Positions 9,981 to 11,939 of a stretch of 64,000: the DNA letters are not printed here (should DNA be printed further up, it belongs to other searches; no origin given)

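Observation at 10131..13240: Translationally coupled pair of unrecognisable genes (552 aa + 439 aa) carried just past the prophage lysis cassette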

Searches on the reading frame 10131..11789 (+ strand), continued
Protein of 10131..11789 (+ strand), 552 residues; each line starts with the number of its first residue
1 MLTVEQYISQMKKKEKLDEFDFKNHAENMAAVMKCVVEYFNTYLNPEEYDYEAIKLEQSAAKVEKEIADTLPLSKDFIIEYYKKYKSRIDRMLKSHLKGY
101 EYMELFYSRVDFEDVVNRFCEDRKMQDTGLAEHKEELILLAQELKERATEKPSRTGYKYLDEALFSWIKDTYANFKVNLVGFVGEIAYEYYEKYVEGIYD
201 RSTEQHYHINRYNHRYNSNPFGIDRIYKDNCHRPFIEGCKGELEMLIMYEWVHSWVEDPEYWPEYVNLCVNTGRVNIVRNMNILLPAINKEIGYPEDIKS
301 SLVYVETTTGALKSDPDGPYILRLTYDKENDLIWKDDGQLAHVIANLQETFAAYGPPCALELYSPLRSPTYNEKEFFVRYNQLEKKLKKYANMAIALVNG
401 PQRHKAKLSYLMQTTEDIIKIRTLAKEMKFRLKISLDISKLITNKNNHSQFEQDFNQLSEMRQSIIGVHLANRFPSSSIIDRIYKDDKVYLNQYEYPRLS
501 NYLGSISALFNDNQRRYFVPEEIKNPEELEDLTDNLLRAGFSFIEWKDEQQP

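Call 59: search_protein_representatives(alignment_id=A1)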
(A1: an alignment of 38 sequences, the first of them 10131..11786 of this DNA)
Query: 38 sequences, 551 profile positions. Proteins with E-value up to 0.001 (for the whole library): 388; up to 1e-10: 227; up to 1e-30: 48. The best 150 are listed.
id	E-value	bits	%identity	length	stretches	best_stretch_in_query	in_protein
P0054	1.7e-250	848.9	-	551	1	1-549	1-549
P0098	1.6e-222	756.6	-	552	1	1-546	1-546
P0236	2.4e-220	749.4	-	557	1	1-548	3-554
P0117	7.9e-210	714.7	-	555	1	1-550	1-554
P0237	1.5e-204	697.2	-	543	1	1-548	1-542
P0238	2.6e-187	640.4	-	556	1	1-549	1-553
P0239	2.7e-174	597.4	-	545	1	1-546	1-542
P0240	1.8e-172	591.4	-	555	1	1-548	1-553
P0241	1.6e-156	538.7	-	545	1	1-547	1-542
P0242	2.8e-149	514.8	-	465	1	1-443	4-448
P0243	2.9e-141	488.4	-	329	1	223-548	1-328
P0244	5.3e-106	372.0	-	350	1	125-377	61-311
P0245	1.0e-79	285.2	-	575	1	2-544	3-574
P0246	4.7e-76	273.1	-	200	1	1-199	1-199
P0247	1.2e-72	261.8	-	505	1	2-456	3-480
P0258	2.6e-41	158.4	-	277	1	1-266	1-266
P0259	2.8e-40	155.0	-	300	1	1-266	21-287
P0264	6.1e-39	150.6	-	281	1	1-267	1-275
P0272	1.2e-32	129.8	-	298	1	1-266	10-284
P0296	1.9e-26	109.3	-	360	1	283-544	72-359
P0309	2.0e-23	99.4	-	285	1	329-544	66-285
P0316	4.7e-22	94.9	-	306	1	333-545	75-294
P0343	3.6e-18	82.0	-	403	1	325-534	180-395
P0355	1.9e-16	76.3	-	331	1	334-543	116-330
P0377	7.9e-15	71.0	-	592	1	326-548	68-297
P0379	8.8e-15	70.9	-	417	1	317-548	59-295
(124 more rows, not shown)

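Call 60: search_protein_families(library=pfam, proteins=[P0258, P0264, P0272, P0296, P0309, P0316, P0343, P0377, P0379, P0355], max_evalue=0.1)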
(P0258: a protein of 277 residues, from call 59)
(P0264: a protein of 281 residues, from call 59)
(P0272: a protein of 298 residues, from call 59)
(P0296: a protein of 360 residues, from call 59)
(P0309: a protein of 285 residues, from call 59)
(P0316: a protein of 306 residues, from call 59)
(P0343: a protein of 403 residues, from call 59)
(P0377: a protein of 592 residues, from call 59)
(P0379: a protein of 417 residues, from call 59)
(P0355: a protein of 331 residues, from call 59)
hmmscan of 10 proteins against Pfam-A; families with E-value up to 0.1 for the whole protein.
P0258 (277 aa): 0 families

P0264 (281 aa): 0 families

P0272 (298 aa): 2 families
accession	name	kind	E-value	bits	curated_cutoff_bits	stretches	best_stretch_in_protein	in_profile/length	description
PF14058.11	PcfK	-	0.0001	22.9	27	1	12-105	9-79/139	PcfK-like protein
PF20425.4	Neurobeachin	-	0.075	12.4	23.1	0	23-64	83-124/423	Neurobeachin alpha solenoid region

P0296 (360 aa): 1 family
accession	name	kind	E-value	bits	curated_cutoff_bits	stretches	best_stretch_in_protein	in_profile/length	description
PF04869.20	Uso1_p115_head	-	0.023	14.2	28.2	1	285-337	43-90/313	Uso1 / p115 like vesicle tethering protein, head region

P0309 (285 aa): 1 family
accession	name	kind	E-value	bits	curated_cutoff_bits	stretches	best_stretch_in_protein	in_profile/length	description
PF12940.12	RAG1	-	0.015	13.8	25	1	44-132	355-444/653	Recombination-activation protein 1 (RAG1), recombinase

P0316 (306 aa): 2 families
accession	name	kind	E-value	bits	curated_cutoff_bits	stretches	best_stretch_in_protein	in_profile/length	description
PF24701.1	DUF7664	-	0.015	15.9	27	0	152-179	7-34/98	Domain of unknown function (DUF7664)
PF24476.1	DUF7580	-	0.049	13.7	27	1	152-199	72-119/319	Domain of unknown function (DUF7580)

P0343 (403 aa): 3 families
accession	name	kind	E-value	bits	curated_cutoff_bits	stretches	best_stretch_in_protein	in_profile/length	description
PF24033.1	DUF7342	-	0.038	14.4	31.6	0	30-90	54-114/150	Family of unknown function (DUF7342)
PF03819.22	MazG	-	0.057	14.1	22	0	36-92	4-67/74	MazG nucleotide pyrophosphohydrolase domain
PF01503.22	PRA-PH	-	0.099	13.5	21.3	0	38-84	30-79/86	Phosphoribosyl-ATP pyrophosphohydrolase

P0377 (592 aa): 1 family
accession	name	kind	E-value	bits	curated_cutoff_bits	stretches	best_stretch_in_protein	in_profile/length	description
PF10977.13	DUF2797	-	8.1e-12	45.9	25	1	365-531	26-196/227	Protein of unknown function (DUF2797)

P0379 (417 aa): 0 families

P0355 (331 aa): 1 family
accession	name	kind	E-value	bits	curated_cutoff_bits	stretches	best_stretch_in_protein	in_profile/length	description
PF16444.10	DUF5041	-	0.035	14.7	28.2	1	84-141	123-174/192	Domain of unknown function (DUF5041)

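Call 62: find_encoding_contigs(protein=P0258, flank=6000, max_places=4)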
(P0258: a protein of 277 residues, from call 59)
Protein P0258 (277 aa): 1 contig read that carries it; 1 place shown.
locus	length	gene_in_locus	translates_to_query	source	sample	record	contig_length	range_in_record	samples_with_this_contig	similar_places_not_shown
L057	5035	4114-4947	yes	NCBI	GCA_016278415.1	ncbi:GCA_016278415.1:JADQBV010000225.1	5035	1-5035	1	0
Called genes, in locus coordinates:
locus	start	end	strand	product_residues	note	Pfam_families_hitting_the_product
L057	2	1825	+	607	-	?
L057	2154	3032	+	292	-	PF03837:RecT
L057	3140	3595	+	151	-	PF04002:RadC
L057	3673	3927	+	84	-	PF01476:LysM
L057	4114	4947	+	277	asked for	-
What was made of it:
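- One stand-alone N-domain gene sits beside RecT and RadC (call 62). One stand-alone N-domain gene lies next to RecT and RadC (call 62).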

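Call 63: find_encoding_contigs(protein=P0316, flank=6000, max_places=4)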
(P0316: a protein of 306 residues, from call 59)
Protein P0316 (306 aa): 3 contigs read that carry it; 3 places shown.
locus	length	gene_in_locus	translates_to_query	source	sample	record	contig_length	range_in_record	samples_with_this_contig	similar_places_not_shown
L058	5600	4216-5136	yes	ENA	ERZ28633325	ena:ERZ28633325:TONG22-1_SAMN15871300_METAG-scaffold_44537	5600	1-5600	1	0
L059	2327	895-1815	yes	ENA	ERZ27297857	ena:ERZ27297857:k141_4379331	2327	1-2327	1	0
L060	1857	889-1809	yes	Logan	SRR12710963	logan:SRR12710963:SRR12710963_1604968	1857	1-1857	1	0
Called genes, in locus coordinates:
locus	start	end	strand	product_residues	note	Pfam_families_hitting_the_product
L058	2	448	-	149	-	?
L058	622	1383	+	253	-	PF22507:DUF6994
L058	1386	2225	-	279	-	PF25160:LdpA_Fe-S-bd (faint), PF00037:Fer4 (faint), PF12797:Fer4_2 (faint), PF13237:Fer4_10 (weak), PF14697:Fer4_21, PF12838:Fer4_7, PF13187:Fer4_9 (weak), PF00881:Nitroreductase, +2 more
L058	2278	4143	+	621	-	PF20720:nSTAND3 (faint), PF09848:SLFN-g3_helicase, PF13401:AAA_22 (faint)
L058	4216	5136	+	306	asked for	-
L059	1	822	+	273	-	?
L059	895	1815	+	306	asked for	-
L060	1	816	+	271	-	?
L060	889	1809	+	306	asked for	-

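Call 66: search_solved_structures(query=A6, max_evalue=10, show_alignments=3)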
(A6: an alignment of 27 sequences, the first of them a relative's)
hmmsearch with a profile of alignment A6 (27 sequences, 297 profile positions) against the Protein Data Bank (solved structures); distinct sequences matched with E-value up to 10: 0.

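Call 70: find_related_loci(query=A6, collection=viral_contigs, flank=8000)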
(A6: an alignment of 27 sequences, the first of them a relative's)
Query A6 (306 aa) in viral_contigs; peptide patterns used: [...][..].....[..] (x = any residue, [..] = any of these).
24 stretches matched a pattern; 11 encode a relative of the query (tblastn E <= 1e-3); 11 distinct loci.
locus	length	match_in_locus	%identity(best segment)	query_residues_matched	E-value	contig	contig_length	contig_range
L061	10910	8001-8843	40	3-285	4e-69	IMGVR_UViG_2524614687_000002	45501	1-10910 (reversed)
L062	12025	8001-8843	40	3-284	2e-68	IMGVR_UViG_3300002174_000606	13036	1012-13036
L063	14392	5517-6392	41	1-298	1e-66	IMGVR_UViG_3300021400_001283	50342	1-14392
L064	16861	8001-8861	37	3-291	6e-66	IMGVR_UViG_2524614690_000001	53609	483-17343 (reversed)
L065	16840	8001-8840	36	1-283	4e-59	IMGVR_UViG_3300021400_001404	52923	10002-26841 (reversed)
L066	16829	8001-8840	38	1-293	7e-58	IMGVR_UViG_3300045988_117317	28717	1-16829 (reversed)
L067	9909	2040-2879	39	1-293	4e-58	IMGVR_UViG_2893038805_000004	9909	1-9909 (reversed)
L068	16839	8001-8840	39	1-293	4e-58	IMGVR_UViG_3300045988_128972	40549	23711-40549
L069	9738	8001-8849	36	1-292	3e-57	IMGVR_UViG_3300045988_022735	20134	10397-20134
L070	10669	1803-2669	38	4-288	1e-56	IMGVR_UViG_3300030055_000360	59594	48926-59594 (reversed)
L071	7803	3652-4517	39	1-292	1e-51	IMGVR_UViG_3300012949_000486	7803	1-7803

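Call 72: find_encoding_contigs(protein=P0264, flank=8000, max_places=3)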
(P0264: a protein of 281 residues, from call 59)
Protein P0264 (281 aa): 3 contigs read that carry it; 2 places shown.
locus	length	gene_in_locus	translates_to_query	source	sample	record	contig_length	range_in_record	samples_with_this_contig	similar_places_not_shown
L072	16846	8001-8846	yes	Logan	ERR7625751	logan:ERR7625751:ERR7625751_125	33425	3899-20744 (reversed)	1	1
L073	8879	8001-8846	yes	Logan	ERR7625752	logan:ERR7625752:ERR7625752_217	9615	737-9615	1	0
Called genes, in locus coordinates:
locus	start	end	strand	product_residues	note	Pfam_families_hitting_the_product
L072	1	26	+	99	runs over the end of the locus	-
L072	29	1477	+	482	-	PF04055:Radical_SAM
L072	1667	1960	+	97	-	-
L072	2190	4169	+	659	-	PF13589:HATPase_c_3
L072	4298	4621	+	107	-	PF09639:YjcQ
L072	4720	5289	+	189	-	-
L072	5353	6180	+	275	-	-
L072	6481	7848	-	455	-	PF00395:SLH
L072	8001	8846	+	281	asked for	-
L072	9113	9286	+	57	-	PF12728:HTH_17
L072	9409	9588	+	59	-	-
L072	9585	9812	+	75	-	-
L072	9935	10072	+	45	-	-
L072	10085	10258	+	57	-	-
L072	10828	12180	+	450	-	PF24681:Kelch_KLHDC2_KLHL20_DRC7, PF13964:Beta-prop_Calicin, PF24981:Beta-prop_ATRN-LZTR1, PF25210:Kelch_FKB95, PF01344:Kelch_1, PF13415:Beta-prop_FBX42, PF01344:Kelch_1, PF13415:Beta-prop_FBX42, +25 more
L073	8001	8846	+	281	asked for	-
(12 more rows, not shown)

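Call 73: find_encoding_contigs(protein=P0272, flank=8000, max_places=3)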
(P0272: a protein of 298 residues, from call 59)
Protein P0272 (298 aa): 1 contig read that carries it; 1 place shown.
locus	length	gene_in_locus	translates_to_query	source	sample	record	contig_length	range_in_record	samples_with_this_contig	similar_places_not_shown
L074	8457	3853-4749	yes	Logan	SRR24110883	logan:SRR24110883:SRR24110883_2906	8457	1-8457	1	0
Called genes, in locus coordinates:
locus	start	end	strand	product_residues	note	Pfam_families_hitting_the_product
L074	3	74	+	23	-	?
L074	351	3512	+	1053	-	PF03797:Autotransporter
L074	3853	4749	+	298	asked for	-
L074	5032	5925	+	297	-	PF12849:PBP_like_2, PF01547:SBP_bac_1, PF13531:SBP_bac_11, PF12727:PBP_like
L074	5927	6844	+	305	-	PF00528:BPD_transp_1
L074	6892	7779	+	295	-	PF00528:BPD_transp_1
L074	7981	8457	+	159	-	?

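Call 74: find_encoding_contigs(protein=P0259, flank=8000, max_places=3)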
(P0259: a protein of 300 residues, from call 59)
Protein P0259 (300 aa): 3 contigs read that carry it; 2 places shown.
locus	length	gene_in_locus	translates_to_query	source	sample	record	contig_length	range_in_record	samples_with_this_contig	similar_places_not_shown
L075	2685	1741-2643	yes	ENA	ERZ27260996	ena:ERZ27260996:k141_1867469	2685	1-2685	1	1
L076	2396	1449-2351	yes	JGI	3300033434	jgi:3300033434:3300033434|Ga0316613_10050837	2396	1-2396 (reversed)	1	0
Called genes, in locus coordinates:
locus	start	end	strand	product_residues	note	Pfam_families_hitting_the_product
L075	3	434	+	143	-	?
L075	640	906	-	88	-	-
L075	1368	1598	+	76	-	PF12728:HTH_17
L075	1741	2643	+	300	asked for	-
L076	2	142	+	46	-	?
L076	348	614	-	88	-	-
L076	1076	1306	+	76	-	PF12728:HTH_17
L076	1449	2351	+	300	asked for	-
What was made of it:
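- One stand-alone N-domain gene lies in a mobile-element early-region-like setting (RecT, RadC) and two lie next to HTH_17 genes (calls 62, 72, 74).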

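Call 80: fold_search(model_id=the predicted structure, library=viral)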
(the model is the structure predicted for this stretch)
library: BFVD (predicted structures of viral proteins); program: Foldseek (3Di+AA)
matches with E <= 10: 631; with E <= 0.001: 0
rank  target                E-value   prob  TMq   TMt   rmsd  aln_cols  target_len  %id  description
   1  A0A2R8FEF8            1.2e-03  0.99  0.25  0.31  18.6       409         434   10  AP-endonuclease [Cedratvirus Zaza IHUMI]
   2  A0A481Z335            2.5e-03  0.96  0.23  0.26  16.1       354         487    9  AP (Apurinic) endonuclease family 2 [Pithovirus LCPAC101]
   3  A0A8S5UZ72            3.1e-03  0.66  0.19  0.16  39.4       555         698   10  Spherulation-specific family 4 [Siphoviridae sp. ctPNJ4]
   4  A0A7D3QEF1            3.6e-03  1.00  0.29  0.28   8.1       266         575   14  (no name in the UniProt tables at hand)
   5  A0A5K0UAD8            3.6e-03  1.00  0.27  0.36   7.9       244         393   14  Apurinic endonuclease [Yasminevirus sp. GU-2018]
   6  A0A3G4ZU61            4.5e-03  0.99  0.22  0.31   7.6       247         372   10  GH18 domain-containing protein [Edafosvirus sp.]
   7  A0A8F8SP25            5.1e-03  1.00  0.28  0.46   7.7       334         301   11  (no name in the UniProt tables at hand)
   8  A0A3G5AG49            5.1e-03  0.75  0.23  0.25  21.9       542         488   10  AP-endonuclease [Solivirus sp.]
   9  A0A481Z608            6.3e-03  0.75  0.25  0.26  21.1       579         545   10  AP (Apurinic) endonuclease family 2 [Pithovirus LCPAC201]
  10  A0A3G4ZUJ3            6.3e-03  0.28  0.13  0.12  23.2       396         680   13  Glycosyltransferase [Edafosvirus sp.]
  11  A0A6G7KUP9            6.6e-03  1.00  0.28  0.48   8.8       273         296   10  Probable AP endonuclease [African swine fever virus]
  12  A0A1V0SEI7            9.2e-03  0.92  0.20  0.17   9.4       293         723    9  Aldo/keto reductase family protein [Hokovirus HKV1]
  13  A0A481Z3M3            1.1e-02  0.98  0.26  0.48   9.5       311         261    9  AP (Apurinic) endonuclease family 2 [Pithovirus LCPAC103]
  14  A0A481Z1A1            1.8e-02  0.90  0.25  0.30  16.1       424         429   11  AP (Apurinic) endonuclease family 2 [Pithovirus LCPAC001]
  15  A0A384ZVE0            2.0e-02  0.91  0.24  0.24  13.6       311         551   11  (no name in the UniProt tables at hand)
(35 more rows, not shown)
